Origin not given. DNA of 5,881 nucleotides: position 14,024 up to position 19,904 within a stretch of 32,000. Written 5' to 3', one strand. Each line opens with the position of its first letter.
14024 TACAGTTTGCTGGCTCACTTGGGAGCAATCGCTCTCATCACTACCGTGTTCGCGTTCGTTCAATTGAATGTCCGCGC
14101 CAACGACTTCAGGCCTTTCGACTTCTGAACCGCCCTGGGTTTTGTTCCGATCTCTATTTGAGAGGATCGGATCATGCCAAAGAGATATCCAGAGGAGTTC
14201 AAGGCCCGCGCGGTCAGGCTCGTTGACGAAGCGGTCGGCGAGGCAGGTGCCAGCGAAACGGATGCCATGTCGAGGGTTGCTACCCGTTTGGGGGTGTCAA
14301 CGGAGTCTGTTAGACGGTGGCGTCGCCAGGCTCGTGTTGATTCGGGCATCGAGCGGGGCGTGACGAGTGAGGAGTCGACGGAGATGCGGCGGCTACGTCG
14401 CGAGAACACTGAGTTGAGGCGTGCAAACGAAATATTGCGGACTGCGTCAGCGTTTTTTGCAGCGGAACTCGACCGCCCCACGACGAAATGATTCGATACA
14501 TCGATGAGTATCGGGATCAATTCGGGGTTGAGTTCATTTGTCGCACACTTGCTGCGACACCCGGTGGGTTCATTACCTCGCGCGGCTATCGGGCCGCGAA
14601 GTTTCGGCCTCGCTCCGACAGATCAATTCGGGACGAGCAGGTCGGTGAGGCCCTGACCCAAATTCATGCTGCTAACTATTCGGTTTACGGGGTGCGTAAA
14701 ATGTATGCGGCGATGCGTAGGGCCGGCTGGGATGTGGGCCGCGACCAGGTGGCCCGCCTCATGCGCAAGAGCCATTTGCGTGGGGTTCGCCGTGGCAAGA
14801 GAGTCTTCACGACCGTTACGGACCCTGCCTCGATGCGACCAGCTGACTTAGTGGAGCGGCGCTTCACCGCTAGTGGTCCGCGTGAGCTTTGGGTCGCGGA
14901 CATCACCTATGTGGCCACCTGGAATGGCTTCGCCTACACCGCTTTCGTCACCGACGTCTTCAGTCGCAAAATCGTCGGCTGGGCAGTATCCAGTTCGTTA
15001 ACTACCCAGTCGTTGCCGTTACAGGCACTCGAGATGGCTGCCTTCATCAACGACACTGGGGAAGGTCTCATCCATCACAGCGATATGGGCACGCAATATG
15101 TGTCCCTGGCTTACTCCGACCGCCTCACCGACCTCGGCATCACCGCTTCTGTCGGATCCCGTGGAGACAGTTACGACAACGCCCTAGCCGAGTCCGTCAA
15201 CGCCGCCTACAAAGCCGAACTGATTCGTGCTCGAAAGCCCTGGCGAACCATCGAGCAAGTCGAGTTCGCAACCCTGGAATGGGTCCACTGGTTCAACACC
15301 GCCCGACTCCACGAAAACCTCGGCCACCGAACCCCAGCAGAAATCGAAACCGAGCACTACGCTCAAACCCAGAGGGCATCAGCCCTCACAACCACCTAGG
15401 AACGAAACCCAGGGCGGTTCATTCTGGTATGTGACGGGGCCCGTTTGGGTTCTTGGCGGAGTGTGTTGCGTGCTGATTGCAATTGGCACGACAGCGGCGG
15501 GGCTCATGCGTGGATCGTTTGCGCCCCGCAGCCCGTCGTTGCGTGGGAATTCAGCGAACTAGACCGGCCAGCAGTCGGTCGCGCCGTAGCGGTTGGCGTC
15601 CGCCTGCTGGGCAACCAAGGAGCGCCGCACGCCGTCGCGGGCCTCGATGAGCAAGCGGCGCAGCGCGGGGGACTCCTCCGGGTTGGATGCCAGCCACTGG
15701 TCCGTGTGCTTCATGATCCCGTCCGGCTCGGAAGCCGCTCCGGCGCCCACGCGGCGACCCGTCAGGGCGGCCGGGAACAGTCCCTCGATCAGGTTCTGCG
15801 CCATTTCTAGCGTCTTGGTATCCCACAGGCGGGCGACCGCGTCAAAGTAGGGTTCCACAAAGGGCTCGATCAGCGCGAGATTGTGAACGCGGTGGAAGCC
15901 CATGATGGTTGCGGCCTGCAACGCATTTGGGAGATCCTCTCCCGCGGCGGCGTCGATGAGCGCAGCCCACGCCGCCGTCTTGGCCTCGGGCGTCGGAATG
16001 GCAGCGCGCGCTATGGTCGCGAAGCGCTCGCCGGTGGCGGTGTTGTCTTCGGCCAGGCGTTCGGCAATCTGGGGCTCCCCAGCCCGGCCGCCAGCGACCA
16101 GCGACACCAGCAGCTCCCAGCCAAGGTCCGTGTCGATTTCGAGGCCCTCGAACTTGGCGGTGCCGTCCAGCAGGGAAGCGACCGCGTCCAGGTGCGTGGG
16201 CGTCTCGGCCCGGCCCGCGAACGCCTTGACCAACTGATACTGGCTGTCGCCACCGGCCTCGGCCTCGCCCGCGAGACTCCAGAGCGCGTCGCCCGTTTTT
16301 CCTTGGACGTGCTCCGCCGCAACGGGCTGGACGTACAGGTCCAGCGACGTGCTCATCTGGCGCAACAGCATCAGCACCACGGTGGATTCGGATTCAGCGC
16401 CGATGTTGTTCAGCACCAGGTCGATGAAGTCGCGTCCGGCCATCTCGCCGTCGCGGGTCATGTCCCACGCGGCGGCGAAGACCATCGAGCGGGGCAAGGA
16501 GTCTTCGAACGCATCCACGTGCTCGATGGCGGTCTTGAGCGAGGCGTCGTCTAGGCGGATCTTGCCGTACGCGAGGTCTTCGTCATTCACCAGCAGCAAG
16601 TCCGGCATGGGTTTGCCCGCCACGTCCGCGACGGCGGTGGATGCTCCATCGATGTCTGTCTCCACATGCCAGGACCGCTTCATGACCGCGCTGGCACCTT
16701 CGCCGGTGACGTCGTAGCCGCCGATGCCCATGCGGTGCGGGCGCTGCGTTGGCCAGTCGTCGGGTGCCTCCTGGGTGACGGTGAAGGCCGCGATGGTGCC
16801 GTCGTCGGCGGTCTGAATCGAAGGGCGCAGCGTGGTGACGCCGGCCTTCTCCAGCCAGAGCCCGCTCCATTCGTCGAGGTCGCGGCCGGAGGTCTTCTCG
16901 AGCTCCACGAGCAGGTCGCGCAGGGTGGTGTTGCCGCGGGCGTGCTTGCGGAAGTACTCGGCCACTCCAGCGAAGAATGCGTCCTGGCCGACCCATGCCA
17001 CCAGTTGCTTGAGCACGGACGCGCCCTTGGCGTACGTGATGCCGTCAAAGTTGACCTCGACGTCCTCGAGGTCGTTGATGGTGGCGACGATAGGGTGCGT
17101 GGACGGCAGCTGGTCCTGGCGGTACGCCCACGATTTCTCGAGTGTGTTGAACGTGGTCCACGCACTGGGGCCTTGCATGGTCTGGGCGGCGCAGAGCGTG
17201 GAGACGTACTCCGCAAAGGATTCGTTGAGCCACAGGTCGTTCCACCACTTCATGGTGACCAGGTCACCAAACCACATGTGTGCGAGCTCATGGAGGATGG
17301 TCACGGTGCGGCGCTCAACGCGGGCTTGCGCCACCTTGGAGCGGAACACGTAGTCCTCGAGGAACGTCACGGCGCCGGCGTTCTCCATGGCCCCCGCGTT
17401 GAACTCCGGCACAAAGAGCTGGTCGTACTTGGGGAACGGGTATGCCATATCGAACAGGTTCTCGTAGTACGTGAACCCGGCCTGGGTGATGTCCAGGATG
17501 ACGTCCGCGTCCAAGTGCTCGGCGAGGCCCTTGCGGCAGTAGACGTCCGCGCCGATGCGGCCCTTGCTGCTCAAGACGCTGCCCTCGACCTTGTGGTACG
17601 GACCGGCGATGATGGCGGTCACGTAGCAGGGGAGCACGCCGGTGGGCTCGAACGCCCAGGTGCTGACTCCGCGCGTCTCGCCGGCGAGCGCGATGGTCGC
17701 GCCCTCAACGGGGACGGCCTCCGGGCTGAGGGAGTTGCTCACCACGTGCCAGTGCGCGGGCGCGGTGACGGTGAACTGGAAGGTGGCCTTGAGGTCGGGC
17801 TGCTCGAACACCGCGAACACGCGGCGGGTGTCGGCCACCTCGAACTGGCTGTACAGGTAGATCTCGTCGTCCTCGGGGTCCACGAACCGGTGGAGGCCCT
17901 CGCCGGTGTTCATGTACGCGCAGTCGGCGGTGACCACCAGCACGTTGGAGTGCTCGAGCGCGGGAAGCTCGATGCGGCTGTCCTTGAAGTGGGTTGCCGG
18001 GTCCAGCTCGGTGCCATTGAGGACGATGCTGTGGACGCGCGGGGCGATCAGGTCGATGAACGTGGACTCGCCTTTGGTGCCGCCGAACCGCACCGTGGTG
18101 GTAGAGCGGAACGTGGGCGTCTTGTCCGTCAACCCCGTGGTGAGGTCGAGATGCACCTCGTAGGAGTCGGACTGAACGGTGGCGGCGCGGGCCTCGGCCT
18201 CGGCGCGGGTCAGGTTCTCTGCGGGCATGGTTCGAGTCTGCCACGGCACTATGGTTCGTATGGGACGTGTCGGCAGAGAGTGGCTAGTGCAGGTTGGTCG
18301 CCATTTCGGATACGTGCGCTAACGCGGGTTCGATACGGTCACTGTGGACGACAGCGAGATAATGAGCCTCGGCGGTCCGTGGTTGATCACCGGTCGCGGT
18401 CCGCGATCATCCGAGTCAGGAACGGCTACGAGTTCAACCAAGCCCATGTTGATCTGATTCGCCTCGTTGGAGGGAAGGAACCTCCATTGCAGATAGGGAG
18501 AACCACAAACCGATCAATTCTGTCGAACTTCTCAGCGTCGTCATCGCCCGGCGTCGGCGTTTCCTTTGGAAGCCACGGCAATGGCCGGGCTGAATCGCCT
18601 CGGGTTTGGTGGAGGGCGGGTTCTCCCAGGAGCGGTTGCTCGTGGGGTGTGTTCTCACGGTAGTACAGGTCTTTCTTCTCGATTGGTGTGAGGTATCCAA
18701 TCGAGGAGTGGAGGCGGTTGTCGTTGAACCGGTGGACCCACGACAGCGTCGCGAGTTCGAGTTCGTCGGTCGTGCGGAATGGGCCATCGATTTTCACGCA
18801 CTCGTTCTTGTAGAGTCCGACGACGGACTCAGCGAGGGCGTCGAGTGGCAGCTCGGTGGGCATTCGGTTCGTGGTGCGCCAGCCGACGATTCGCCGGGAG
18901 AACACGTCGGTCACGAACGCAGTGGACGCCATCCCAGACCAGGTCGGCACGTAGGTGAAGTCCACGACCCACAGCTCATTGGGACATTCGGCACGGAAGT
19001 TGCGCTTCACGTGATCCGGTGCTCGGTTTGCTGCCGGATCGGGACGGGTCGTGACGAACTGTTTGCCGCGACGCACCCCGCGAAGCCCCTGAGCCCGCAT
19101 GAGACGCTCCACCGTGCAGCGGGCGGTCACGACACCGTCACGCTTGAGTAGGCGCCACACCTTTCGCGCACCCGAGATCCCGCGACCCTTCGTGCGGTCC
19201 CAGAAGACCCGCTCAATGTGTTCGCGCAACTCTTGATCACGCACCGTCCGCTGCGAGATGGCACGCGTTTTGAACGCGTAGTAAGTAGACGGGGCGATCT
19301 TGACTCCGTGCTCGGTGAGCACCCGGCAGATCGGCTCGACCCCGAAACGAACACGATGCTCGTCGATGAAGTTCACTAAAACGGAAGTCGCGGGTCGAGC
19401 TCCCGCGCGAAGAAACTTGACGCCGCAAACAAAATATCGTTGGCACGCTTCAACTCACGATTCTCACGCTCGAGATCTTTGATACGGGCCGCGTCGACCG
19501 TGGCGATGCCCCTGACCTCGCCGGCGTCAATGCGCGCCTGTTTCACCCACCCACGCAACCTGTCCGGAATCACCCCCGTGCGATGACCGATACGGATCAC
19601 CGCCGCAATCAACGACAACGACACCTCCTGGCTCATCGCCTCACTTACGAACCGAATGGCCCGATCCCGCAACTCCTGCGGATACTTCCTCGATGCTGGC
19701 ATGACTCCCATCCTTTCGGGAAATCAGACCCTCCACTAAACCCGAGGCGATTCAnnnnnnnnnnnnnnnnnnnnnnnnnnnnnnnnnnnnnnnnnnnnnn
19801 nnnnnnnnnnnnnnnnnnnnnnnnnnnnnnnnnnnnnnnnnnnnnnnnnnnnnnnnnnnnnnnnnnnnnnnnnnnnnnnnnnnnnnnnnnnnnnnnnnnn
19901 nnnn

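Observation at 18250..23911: Accessory, defence-like island: IS-truncated TIR / pentapeptide-repeat gene convergent with a class-II Fic gene, plus small coupled ORFs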

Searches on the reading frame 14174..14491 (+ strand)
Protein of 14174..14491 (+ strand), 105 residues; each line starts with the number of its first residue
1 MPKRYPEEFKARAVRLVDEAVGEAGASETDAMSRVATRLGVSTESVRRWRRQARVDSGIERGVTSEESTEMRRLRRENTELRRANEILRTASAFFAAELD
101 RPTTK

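Call 81: search_protein_families(library=ncbifam, max_evalue=0.001, proteins=[window:14174-14491:+])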
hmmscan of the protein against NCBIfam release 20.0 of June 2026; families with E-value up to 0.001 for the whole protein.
window:14174-14491:+ (105 aa): 2 families
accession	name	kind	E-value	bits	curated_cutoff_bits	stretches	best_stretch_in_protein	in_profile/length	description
NF033516.0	transpos_IS3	equivalog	2.1e-11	43.7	160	1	8-95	1-85/369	IS3 family transposase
NF047595.1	IS66_ISRel24_TnpA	equivalog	2.7e-05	24.7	74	1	3-60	3-47/113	IS66-like element accessory protein TnpA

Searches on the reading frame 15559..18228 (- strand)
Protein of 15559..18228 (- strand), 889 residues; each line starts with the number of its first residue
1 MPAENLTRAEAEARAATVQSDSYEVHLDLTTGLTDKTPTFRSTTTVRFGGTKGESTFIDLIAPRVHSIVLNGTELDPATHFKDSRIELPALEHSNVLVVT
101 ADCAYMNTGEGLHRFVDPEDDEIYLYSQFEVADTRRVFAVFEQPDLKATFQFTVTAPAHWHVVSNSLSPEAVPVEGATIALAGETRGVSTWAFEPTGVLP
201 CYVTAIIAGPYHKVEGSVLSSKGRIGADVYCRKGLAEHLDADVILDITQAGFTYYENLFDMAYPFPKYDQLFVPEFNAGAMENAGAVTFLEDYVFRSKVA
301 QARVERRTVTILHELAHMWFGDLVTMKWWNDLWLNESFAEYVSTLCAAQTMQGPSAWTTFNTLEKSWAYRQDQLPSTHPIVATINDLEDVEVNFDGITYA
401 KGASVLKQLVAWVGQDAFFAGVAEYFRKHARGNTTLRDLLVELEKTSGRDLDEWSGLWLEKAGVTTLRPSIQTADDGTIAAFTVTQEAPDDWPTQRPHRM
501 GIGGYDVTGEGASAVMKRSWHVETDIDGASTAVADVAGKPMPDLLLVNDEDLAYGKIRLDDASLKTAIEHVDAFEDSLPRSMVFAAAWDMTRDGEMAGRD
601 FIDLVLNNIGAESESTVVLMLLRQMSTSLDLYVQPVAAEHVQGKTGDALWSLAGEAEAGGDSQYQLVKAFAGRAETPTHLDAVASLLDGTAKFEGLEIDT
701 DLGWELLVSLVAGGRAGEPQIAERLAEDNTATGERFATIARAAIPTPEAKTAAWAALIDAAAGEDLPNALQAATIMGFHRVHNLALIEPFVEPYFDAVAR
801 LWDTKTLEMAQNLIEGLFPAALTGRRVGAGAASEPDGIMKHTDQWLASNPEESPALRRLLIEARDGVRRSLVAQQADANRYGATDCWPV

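Call 76: list_cluster_members(proteins=[window:15559-18228:-, window:15559-18249:-, window:7532-9817:+, window:1570-3456:+, window:3567-4445:-, window:26212-27117:-, window:10649-11644:-, window:6496-7533:-, P0154, P0001])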
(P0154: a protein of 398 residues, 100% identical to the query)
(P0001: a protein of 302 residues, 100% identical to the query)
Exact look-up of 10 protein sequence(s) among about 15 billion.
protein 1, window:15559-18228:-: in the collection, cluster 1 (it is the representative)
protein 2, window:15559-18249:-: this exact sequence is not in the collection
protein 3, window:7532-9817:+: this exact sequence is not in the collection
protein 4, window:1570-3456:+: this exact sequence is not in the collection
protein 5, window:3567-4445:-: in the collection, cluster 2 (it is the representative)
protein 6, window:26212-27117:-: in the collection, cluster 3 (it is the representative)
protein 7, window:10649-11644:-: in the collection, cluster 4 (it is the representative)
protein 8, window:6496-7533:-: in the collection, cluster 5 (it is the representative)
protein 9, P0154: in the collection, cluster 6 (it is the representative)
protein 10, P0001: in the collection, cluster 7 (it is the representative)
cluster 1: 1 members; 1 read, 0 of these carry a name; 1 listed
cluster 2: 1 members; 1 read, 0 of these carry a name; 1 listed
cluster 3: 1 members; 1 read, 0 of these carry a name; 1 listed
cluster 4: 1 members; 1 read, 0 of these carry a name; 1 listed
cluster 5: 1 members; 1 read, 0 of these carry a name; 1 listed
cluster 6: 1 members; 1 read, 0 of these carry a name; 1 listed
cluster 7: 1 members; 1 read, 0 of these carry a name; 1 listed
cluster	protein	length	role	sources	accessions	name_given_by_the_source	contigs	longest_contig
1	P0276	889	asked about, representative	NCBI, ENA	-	-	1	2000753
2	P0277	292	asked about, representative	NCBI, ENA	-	-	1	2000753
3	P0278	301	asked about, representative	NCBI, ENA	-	-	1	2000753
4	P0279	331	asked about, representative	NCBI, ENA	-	-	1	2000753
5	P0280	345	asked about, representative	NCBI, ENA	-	-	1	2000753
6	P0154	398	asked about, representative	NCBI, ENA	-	-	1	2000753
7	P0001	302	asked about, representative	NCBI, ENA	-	-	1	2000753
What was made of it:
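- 15559..18228 (-): pepN (aminopeptidase N). Conserved left flank of the slot. The exact 889-aa product is on record (call 76).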

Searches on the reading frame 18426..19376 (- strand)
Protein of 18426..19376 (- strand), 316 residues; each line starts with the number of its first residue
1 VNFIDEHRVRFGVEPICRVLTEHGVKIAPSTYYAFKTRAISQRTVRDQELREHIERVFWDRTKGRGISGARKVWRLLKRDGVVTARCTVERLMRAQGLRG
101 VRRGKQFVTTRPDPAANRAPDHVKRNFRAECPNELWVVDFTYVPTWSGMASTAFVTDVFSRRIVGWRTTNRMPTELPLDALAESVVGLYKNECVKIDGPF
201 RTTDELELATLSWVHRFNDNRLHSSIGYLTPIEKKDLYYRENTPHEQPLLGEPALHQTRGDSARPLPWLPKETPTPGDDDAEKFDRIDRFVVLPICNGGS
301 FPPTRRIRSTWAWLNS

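Call 3: search_protein_families(library=pfam, max_evalue=0.1, proteins=[window:18426-19376:-])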
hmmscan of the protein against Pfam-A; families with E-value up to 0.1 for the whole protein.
window:18426-19376:- (316 aa): 4 families
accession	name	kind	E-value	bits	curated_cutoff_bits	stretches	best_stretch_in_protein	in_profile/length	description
PF13276.12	HTH_21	-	2.6e-14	53.6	28.1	1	46-105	2-59/60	HTH-like domain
PF13683.12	rve_3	-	2e-11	43.9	26.5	1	180-231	17-67/67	Integrase core domain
PF00665.32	rve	-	3.5e-11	43.7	32.6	1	130-182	2-56/102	Integrase core domain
PF13333.12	rve_2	-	5.3e-07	30.1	22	1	183-233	1-50/56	Integrase core domain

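Call 37: search_protein_families(library=ncbifam, max_evalue=0.01, proteins=[window:18426-19376:-])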
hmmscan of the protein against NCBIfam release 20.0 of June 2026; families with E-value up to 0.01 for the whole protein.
window:18426-19376:- (316 aa): 2 families
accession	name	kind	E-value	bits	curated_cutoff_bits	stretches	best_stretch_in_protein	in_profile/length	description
NF033516.0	transpos_IS3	equivalog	2.3e-58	198.2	160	2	2-181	92-264/369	IS3 family transposase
NF033577.2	transpos_IS481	equivalog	3e-13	49.9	224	2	46-165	59-163/284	IS481 family transposase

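Call 61: search_dna_similar(query=window:18426-19376:-, collection=plasmids, mode=protein, max_rows=5)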
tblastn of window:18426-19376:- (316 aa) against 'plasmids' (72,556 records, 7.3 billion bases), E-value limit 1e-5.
The search stops at 5000 records and this limit was reached: more records match than are counted here, and every count below describes the 5000 best-scoring records only.
Records with a match: at least 5000; places in all: 14228; records where one place covers at least 80% of the query: 998.
Best place of each record, by identity: <60% 5000.
By first word of the organism name: Escherichia 2669; Klebsiella 400; Acinetobacter 347; Shigella 159; Streptomyces 126; Salmonella 95; Pseudomonas 87; Ralstonia 87; Rhodococcus 65; Enterobacter 62; and 173 more.
By predicted mobility (MOB-suite, as given by PLSDB): conjugative 2531; mobilizable 1521; non-mobilizable 948.
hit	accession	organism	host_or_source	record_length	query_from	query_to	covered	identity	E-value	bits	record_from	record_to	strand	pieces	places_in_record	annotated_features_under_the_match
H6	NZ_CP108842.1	Streptomyces chartreusis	-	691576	1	268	85%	51.3%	3e-53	265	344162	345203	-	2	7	none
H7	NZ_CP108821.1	Streptomyces chartreusis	-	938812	1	268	85%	51.3%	3e-53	265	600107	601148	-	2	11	none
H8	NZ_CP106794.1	Streptomyces cynarae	microorganism,rhizosphere soil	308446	1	262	83%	52.1%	2e-53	259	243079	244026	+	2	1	IS3 family transposase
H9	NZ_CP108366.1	Streptomyces sp. NBC_01340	-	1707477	1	264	84%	51.1%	7e-55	258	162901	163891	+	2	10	none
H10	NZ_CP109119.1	Streptomyces sp. NBC_01766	-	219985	1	262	83%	50.5%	8e-55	267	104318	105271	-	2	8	IS3 family transposase | hypothetical protein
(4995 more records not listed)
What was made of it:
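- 18591..19754 (-): Defective IS3-family element: orfA 19711-19376; orfB from 19376, with no stop codon inside the element. Pfam and NCBIfam IS3 hits show a gap in the DDE core (calls 3, 37, 61).
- On IS3 family insertion sequence: Alignment to full-length transposases implies that 50-80 residues are missing (call 61).
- Checked: tblastn to full-length IS3 transposases aligns 262-268 query residues against 316-347 subject codons (call 61).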

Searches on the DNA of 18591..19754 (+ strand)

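Call 8: search_dna_similar(query=window:18591-19754:+, collection=plasmids, mode=near, max_rows=10)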
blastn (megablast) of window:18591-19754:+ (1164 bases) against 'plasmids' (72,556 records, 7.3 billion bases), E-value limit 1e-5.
Records with a match: 5; places in all: 9; records where one place covers at least 80% of the query: 0.
Best place of each record, by identity: 90-95% 1; 80-90% 3; 60-80% 1.
By first word of the organism name: Rhodococcus 5.
By predicted mobility (MOB-suite, as given by PLSDB): mobilizable 3; non-mobilizable 2.
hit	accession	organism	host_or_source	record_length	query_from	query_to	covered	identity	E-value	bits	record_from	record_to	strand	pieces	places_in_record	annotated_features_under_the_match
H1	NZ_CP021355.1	Rhodococcus oxybenzonivorans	river sediment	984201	700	825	11%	78.9%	4e-13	84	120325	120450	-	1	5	IS3 family transposase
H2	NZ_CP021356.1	Rhodococcus oxybenzonivorans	river sediment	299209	700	780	7%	85.4%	4e-13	84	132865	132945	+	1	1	none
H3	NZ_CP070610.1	Rhodococcus koreensis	cell culture,rhizosphere of apple ...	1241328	700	780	7%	85.4%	4e-13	84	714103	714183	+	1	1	record has no annotation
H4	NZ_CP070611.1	Rhodococcus koreensis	cell culture,rhizosphere of apple ...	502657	700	780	7%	84.3%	2e-11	79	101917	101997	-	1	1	none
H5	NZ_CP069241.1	Rhodococcus sp. USK13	cell culture,Sand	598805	700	744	4%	93.5%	4e-8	68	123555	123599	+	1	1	none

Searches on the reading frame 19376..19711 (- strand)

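Call 3: search_protein_families(library=pfam, max_evalue=0.1, proteins=[window:19376-19711:-])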
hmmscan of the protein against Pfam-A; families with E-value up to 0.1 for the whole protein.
window:19376-19711:- (111 aa): 1 family
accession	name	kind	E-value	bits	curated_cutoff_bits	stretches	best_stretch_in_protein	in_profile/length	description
PF01527.26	HTH_Tnp_1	-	2.3e-08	34.6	24.1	1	7-91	4-74/75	Transposase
